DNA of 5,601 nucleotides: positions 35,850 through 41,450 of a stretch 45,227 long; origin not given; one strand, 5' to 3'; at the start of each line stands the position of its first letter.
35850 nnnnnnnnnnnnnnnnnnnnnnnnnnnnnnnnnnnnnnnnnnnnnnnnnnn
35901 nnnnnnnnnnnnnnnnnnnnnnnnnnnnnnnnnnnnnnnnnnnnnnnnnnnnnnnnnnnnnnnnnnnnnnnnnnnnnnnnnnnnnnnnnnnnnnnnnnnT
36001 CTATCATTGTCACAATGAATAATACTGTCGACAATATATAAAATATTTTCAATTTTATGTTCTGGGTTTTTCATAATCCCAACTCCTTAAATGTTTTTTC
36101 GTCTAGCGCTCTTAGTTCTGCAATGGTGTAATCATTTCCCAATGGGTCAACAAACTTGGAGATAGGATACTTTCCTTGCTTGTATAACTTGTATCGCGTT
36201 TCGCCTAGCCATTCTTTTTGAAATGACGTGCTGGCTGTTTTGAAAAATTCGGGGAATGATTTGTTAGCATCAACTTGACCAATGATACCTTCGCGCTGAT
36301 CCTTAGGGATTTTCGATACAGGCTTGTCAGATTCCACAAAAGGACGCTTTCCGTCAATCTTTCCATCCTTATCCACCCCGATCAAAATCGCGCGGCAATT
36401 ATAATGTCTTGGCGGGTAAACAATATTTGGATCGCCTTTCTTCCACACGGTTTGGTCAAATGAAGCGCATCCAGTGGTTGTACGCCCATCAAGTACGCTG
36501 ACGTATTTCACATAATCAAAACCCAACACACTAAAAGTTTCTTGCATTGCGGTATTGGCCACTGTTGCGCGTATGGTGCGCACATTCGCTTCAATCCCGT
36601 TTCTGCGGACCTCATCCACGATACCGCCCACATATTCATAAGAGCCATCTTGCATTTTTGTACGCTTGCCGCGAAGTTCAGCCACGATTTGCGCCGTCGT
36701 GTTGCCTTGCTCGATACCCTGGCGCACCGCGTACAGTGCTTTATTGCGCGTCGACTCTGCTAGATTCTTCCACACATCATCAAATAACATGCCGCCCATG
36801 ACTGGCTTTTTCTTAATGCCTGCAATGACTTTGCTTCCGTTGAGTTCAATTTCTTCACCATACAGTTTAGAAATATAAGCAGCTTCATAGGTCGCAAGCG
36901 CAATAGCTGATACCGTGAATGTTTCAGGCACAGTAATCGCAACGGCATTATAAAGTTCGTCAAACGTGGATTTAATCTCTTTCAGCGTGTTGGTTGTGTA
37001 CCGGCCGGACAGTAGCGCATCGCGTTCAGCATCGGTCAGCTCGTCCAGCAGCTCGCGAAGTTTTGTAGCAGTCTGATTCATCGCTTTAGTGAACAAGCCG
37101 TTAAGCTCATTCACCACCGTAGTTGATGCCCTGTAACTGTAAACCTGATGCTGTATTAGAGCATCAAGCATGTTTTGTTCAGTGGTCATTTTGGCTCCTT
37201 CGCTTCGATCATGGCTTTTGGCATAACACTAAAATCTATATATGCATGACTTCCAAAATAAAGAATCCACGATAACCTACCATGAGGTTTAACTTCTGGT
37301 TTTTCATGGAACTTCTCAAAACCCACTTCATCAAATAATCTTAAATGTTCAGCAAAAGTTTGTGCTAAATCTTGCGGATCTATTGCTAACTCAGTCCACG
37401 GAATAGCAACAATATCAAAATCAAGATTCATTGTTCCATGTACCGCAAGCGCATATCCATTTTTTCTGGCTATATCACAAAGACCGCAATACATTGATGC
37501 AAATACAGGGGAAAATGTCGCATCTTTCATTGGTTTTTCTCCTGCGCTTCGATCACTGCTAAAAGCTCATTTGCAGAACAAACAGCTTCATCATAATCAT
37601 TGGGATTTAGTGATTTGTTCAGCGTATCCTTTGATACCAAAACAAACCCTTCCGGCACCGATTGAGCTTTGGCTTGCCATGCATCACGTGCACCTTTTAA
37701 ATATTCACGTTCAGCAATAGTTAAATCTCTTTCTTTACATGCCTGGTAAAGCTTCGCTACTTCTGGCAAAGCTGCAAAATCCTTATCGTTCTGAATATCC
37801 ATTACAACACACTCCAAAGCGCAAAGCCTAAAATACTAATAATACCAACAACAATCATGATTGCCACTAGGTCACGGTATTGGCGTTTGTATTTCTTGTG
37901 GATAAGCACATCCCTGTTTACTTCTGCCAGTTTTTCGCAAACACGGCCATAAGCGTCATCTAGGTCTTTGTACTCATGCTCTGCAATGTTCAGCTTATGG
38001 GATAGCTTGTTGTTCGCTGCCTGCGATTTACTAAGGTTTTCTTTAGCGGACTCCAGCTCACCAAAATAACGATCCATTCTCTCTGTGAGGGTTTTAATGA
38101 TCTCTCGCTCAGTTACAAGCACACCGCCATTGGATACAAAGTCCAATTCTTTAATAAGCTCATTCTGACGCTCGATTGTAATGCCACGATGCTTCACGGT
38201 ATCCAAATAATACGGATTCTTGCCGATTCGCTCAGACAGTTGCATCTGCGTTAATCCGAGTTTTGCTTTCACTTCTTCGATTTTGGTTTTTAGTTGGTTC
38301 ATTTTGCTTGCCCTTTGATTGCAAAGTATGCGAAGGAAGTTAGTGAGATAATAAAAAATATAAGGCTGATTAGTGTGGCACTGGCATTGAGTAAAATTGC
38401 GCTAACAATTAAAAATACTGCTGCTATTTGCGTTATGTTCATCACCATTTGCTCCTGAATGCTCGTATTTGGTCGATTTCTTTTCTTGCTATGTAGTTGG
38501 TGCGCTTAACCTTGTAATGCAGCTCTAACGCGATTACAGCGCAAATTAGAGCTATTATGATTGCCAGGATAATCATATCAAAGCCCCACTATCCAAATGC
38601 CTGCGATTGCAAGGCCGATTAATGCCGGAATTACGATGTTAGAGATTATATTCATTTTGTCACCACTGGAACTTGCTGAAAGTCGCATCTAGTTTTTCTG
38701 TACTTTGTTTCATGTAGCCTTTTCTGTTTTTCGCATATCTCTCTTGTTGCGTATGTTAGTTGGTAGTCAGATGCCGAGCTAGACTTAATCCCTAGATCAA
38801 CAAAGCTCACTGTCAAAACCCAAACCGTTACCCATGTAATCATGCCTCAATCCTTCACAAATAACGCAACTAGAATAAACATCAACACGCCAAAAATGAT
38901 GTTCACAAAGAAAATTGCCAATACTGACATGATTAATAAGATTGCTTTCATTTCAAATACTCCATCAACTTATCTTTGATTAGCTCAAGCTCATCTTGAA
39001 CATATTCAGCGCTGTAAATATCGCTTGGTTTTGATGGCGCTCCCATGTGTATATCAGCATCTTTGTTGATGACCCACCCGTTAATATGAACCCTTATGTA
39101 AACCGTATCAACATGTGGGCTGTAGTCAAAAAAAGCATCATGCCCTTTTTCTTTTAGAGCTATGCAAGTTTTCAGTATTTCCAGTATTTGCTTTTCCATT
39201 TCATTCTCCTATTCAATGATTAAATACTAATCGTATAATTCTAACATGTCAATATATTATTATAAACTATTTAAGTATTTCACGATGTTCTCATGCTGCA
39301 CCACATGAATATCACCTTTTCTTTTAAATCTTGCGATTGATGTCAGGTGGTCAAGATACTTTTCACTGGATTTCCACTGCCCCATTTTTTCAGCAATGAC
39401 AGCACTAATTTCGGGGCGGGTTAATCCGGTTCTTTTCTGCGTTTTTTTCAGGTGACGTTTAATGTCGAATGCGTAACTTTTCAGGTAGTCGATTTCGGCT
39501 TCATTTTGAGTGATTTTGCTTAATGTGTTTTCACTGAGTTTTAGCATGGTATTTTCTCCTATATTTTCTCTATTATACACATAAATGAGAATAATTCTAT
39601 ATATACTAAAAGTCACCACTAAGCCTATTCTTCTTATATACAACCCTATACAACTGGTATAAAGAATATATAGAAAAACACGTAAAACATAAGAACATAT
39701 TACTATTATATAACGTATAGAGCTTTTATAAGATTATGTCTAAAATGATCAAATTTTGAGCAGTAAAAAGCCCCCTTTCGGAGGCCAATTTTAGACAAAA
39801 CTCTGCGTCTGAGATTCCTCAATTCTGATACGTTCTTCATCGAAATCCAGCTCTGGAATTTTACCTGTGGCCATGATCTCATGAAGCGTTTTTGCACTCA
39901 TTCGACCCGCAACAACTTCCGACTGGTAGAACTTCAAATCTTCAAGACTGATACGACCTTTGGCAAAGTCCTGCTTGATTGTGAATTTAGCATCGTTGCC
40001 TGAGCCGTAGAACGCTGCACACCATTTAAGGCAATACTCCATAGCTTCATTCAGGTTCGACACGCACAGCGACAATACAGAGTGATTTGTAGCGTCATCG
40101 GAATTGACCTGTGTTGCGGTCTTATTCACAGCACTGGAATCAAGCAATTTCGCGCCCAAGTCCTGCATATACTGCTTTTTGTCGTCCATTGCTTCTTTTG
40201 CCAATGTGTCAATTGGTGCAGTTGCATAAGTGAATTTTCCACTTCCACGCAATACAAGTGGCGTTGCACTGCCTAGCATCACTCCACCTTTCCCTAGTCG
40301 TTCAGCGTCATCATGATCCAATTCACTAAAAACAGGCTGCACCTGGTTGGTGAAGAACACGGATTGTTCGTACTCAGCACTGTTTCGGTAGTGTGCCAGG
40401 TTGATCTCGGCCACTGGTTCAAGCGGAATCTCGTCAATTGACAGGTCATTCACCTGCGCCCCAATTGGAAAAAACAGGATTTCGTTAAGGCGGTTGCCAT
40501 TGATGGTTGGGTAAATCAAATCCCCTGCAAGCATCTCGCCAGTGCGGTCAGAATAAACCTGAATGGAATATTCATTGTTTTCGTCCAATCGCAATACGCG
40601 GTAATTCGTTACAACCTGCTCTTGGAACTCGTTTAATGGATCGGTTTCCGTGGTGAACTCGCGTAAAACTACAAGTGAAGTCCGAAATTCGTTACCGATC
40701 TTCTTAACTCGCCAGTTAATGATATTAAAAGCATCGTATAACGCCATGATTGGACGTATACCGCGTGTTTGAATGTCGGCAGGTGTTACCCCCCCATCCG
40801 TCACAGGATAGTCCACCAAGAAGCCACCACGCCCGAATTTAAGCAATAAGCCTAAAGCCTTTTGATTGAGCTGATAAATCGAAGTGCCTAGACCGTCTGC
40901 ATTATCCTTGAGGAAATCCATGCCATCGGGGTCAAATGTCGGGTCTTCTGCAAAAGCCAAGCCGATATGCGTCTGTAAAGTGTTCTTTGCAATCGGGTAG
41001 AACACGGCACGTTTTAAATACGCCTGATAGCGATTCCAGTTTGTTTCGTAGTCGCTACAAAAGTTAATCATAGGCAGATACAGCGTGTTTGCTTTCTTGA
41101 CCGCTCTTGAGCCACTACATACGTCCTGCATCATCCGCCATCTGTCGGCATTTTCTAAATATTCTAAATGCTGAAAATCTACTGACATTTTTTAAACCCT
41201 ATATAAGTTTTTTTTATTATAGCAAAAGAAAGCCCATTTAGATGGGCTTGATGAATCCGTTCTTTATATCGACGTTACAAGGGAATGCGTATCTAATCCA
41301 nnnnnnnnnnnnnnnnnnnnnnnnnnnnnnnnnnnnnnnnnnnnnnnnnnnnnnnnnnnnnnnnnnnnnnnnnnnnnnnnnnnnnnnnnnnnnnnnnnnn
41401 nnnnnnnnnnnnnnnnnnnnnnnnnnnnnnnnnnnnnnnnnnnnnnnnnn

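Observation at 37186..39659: Operon of five micro membrane proteins plus a tail-anchored HTH/coiled-coil protein inside the head module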

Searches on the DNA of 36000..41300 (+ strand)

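Call 3: search_dna_similar(query=window:36000-41300:+, collection=phages, mode=near, max_rows=30)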
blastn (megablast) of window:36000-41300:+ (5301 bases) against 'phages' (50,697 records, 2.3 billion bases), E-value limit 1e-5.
No match.

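Call 8: search_dna_similar(query=window:37186-39700:+, collection=phages, mode=distant, max_rows=30)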
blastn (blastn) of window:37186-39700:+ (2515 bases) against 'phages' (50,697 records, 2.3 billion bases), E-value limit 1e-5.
Records with a match: 2; places in all: 2; records where one place covers at least 80% of the query: 0.
Best place of each record, by identity: 80-90% 1; 60-80% 1.
By first word of the organism name: Acinetobacter 2.
By host as written in the record: Acinetobacter baumannii 2.
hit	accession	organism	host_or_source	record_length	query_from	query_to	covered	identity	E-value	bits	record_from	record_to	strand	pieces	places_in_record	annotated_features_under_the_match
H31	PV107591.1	Acinetobacter phage vB_AbaS_qsb1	Acinetobacter baumannii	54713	469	555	3%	76.3%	5e-9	71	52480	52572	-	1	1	hypothetical protein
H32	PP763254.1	Acinetobacter phage Ab9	Acinetobacter baumannii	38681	441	500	2%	82.5%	3e-6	61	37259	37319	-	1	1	hypothetical protein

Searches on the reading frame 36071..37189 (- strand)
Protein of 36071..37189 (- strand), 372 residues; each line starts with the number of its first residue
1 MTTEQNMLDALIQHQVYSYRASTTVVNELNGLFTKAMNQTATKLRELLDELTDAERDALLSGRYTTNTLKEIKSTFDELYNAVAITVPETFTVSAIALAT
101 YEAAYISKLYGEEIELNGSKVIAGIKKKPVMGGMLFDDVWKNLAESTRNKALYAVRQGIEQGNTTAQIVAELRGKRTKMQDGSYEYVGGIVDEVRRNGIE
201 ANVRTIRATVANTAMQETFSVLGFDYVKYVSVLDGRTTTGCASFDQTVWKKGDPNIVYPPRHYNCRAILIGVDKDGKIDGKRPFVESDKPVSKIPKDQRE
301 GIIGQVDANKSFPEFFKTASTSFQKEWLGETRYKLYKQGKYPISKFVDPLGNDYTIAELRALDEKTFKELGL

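Call 5: search_protein_families(library=pfam, max_evalue=0.1, proteins=[window:36071-37189:-])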
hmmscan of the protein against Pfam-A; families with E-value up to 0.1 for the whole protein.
window:36071-37189:- (372 aa): 1 family
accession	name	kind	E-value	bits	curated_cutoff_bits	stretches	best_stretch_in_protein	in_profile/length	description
PF04233.19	Phage_Mu_F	-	1.9e-08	35.5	29.6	1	154-269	6-111/112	Phage Mu protein F like protein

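Call 6: search_protein_families(library=phrogs, max_evalue=0.1, proteins=[window:36071-37189:-])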
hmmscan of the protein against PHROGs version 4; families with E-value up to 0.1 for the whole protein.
window:36071-37189:- (372 aa): 15 families
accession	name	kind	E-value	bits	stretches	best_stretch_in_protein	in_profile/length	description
phrog_241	-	head and packaging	2.3e-111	374.9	1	1-372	11-365/679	head morphogenesis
phrog_6577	-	unknown function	3.4e-33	116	1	128-370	97-322/1066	-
phrog_14819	-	unknown function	2.5e-28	99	1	298-372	17-91/91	-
phrog_21789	-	head and packaging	7.2e-24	84.6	2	2-287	4-274/1195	virion structural protein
phrog_4728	-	head and packaging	2.4e-16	60.6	1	28-339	59-361/591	head morphogenesis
phrog_595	-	head and packaging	5.1e-15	56.8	1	33-293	71-318/513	head maturation protease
phrog_2841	-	head and packaging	8.3e-15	55.8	1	110-277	157-311/525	minor head protein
phrog_115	-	head and packaging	5.1e-14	53.3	1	92-301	146-354/665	minor head protein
phrog_7625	-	head and packaging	3.2e-13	50.4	1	20-345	16-314/504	head morphogenesis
phrog_220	-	head and packaging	0.00059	18.9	1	202-272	995-1065/1338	minor head protein and DNA pilot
phrog_19443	-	head and packaging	0.0026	17.3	1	60-289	82-301/579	minor head protein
phrog_19194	-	unknown function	0.008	15.9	1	224-275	150-203/438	-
phrog_19480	-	head and packaging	0.048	12.9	1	71-272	552-736/737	head morphogenesis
phrog_14034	-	unknown function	0.095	13.9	0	21-63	34-75/75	-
phrog_15685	-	unknown function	0.098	13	0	27-100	88-163/313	-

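Call 41: search_dna_similar(query=window:36071-37189:-, collection=phages, mode=protein, max_rows=12)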
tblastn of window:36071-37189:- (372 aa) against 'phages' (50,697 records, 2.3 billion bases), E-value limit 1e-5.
Records with a match: 456; places in all: 458; records where one place covers at least 80% of the query: 373.
Best place of each record, by identity: <60% 456.
By first word of the organism name: Pseudomonas 112; Vibrio 70; Acinetobacter 67; Klebsiella 36; Salmonella 34; Xanthomonas 27; Escherichia 17; Stenotrophomonas 11; Pseudoalteromonas 9; Bordetella 9; and 29 more.
By host as written in the record: Pseudomonas aeruginosa 37; - 28; Pseudomonas aeruginosa PAO1 25; Acinetobacter baumannii 23; Vibrio parahaemolyticus 16; Escherichia coli 12; Pseudomonas aeruginosa PA14 11; Klebsiella pneumoniae 11; and 153 more.
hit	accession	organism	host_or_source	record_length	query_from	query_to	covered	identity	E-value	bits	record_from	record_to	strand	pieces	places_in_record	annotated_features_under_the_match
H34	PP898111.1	Acinetobacter phage phi9102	Acinetobacter baumannii 9102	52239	1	372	100%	49.1%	3e-110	359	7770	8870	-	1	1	record has no annotation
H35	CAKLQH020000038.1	Acinetobacter phage MD-2021a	not known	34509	1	372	100%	48.8%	2e-109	357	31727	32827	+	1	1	phage protein | Uncharacterised protein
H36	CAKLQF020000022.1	Acinetobacter phage MD-2021a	not known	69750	1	372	100%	48.8%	2e-109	357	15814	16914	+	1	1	phage protein | Uncharacterised protein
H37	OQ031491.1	Acinetobacter phage MRostami-2023a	Acinetobacter sp.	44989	1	372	100%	48.5%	1e-109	357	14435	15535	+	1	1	record has no annotation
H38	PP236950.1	Acinetobacter phage vB_AbaS_Ftm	Acinetobacter baumannii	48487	1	372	100%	48.5%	1e-109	357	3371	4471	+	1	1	NAD+-asparagine ADP-ribosyltransferase | hypothetical protein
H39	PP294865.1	Acinetobacter phage vB_AbaS_Gln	Acinetobacter baumannii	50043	1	372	100%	48.5%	1e-109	357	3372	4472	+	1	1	NAD+-asparagine ADP-ribosyltransferase | hypothetical protein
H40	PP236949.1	Acinetobacter phage vB_AbaS_SA1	Acinetobacter baumannii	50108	1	372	100%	48.5%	1e-109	357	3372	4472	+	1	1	NAD+-asparagine ADP-ribosyltransferase | hypothetical protein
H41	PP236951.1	Acinetobacter phage vB_AbaS_Eva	Acinetobacter baumannii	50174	1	372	100%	48.5%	1e-109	357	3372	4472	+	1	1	NAD+-asparagine ADP-ribosyltransferase | hypothetical protein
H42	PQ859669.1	Acinetobacter phage phi1_092021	Acinetobacter baumannii 090888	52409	3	372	99%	48.8%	4e-111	362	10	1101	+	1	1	head morphogenesis protein | hypothetical protein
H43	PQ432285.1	Acinetobacter phage phi5013-M2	Acinetobacter baumannii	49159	5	372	99%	48.9%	2e-111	363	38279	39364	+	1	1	hypothetical protein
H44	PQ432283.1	Acinetobacter phage phi4197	Acinetobacter baumannii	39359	1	372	100%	48.3%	1e-109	357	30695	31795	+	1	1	hypothetical protein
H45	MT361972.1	Acinetobacter phage Ab11510-phi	Acinetobacter baumannii Ab11510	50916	1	372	100%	48.3%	1e-109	357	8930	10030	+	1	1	hypothetical protein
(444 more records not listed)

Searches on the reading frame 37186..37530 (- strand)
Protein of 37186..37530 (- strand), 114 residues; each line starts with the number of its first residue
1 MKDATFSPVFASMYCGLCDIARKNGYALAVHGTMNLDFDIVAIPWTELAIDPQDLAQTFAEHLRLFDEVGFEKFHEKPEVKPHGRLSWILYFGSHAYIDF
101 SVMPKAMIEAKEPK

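Call 5: search_protein_families(library=pfam, max_evalue=0.1, proteins=[window:37186-37530:-])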
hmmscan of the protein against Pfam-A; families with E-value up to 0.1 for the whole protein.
window:37186-37530:- (114 aa): 1 family
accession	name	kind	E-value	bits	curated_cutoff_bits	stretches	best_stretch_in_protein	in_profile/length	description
PF18937.5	DUF5685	-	0.08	12.8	26.7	1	9-48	19-57/272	Family of unknown function (DUF5685)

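Call 6: search_protein_families(library=phrogs, max_evalue=0.1, proteins=[window:37186-37530:-])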
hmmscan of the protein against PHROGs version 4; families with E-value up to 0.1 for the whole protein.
window:37186-37530:- (114 aa): 2 families
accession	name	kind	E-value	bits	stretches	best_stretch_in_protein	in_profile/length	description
phrog_35913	-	unknown function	9.1e-21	75.5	1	1-106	6-105/111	-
phrog_31354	-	unknown function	1.4e-08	35.7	1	9-102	15-111/113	-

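Call 83: search_protein_families(library=padloc, max_evalue=0.1, proteins=[window:37186-37530:-])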
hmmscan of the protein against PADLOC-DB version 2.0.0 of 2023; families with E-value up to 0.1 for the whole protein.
window:37186-37530:- (114 aa): 0 families

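Call 84: search_protein_families(library=ncbifam, max_evalue=0.1, proteins=[window:37186-37530:-])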
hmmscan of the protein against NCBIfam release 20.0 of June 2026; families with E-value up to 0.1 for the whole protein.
window:37186-37530:- (114 aa): 0 families

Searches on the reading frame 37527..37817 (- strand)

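Call 5: search_protein_families(library=pfam, max_evalue=0.1, proteins=[window:37527-37817:-])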
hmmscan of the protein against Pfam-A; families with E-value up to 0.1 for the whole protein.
window:37527-37817:- (96 aa): 0 families

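Call 6: search_protein_families(library=phrogs, max_evalue=0.1, proteins=[window:37527-37817:-])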
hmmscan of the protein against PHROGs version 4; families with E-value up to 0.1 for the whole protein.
window:37527-37817:- (96 aa): 2 families
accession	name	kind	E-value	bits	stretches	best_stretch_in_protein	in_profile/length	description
phrog_7138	-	unknown function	7.4e-05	24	1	38-67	52-85/140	-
phrog_4446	-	unknown function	0.013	16.1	1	47-65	74-92/204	-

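Call 83: search_protein_families(library=padloc, max_evalue=0.1, proteins=[window:37527-37805:-])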
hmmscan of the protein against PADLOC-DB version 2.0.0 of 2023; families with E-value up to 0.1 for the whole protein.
window:37527-37805:- (92 aa): 0 families

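Call 84: search_protein_families(library=ncbifam, max_evalue=0.1, proteins=[window:37527-37805:-])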
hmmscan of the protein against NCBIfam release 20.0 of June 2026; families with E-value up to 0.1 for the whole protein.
window:37527-37805:- (92 aa): 0 families

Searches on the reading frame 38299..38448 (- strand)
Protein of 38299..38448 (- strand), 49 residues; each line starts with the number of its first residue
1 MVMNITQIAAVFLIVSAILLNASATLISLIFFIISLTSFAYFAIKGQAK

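Call 5: search_protein_families(library=pfam, max_evalue=0.1, proteins=[window:38299-38448:-])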
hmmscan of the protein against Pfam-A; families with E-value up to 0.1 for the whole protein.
window:38299-38448:- (49 aa): 0 families

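Call 6: search_protein_families(library=phrogs, max_evalue=0.1, proteins=[window:38299-38448:-])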
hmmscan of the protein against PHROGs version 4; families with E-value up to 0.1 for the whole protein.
window:38299-38448:- (49 aa): 0 families

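Call 83: search_protein_families(library=padloc, max_evalue=0.1, proteins=[window:38299-38442:-])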
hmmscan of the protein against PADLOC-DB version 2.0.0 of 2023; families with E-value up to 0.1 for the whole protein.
window:38299-38442:- (47 aa): 0 families

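Call 84: search_protein_families(library=ncbifam, max_evalue=0.1, proteins=[window:38299-38442:-])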
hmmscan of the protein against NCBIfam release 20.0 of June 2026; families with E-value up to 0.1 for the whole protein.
window:38299-38442:- (47 aa): 1 family
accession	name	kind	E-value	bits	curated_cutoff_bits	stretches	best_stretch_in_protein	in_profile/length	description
NF041429.1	EexR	subfamily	0.041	14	200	1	4-45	23-62/142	EexR/EexS family entry exclusion protein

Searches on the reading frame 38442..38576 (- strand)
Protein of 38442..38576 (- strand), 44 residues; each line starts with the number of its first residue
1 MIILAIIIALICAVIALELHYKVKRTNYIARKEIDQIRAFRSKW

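Call 5: search_protein_families(library=pfam, max_evalue=0.1, proteins=[window:38442-38576:-])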
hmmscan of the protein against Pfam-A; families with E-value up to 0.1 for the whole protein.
window:38442-38576:- (44 aa): 2 families
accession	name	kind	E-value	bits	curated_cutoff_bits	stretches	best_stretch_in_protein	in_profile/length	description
PF09877.14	EhaL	-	0.043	14.7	23.8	1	2-37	3-37/97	Energy-converting hydrogenase subunit EhaL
PF06667.17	PspB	-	0.045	14.3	25.6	1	2-33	6-39/73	Phage shock protein B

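Call 6: search_protein_families(library=phrogs, max_evalue=0.1, proteins=[window:38442-38576:-])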
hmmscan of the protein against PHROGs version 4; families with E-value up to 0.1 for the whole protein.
window:38442-38576:- (44 aa): 3 families
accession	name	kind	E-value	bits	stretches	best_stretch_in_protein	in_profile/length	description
phrog_9430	-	unknown function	0.0053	17.8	1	6-36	5-36/46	-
phrog_13108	-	unknown function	0.035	15.3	1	1-38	6-41/53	-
phrog_34384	-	unknown function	0.089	13.9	1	1-38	17-54/64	-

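Call 83: search_protein_families(library=padloc, max_evalue=0.1, proteins=[window:38442-38576:-])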
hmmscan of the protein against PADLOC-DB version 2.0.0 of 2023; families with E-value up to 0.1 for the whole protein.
window:38442-38576:- (44 aa): 0 families

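Call 84: search_protein_families(library=ncbifam, max_evalue=0.1, proteins=[window:38442-38576:-])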
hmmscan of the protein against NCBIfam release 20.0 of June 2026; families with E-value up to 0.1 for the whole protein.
window:38442-38576:- (44 aa): 1 family
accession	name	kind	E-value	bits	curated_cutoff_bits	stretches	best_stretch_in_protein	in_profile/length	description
TIGR02976.1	phageshock_pspB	equivalog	0.036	14.3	51.7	1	2-35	7-42/75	envelope stress response membrane protein PspB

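Call 86: search_dna_similar(query=window:38445-38576:-, collection=phages, mode=protein, max_evalue=1, max_rows=25)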
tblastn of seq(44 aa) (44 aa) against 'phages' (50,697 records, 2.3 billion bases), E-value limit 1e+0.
No match.

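Call 93: find_homologous_proteins(query=window:38445-38576:-, max_evalue=0.01)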
Query seq(44 aa) (44 aa): 11 proteins with E <= 0.01 among 11 candidates.
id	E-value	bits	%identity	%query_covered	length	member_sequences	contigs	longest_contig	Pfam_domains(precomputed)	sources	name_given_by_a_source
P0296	7.5e-17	76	91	100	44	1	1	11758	-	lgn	-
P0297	7.3e-16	73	89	61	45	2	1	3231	-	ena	-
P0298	9.7e-16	73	89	61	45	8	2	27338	-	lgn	-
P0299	1.8e-15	72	84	100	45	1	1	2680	-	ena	-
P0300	2.6e-15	72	90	70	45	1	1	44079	-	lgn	-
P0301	3.6e-15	71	82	100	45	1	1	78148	-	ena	-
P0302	9.5e-15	70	88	73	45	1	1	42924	-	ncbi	-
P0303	1.8e-14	69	82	100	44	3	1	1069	-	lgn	-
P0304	6.4e-14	67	87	70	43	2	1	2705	-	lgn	-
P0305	1.2e-13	66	81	98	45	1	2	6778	-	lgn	-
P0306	2.7e-12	62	76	75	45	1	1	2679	-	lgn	-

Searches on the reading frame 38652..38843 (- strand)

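Call 5: search_protein_families(library=pfam, max_evalue=0.1, proteins=[window:38652-38843:-])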
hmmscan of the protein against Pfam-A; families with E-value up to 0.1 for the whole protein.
window:38652-38843:- (63 aa): 0 families

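Call 6: search_protein_families(library=phrogs, max_evalue=0.1, proteins=[window:38652-38843:-])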
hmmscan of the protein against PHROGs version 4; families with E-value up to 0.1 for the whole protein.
window:38652-38843:- (63 aa): 0 families

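Call 83: search_protein_families(library=padloc, max_evalue=0.1, proteins=[window:38652-38843:-])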
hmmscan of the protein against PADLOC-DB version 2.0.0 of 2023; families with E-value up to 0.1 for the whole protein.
window:38652-38843:- (63 aa): 0 families

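Call 84: search_protein_families(library=ncbifam, max_evalue=0.1, proteins=[window:38652-38843:-])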
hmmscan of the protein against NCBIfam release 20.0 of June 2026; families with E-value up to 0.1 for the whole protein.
window:38652-38843:- (63 aa): 1 family
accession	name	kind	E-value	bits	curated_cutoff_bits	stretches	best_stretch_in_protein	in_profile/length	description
NF009145.0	PRK12496.1-2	equivalog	0.08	12.6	223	1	12-61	111-160/167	hypothetical protein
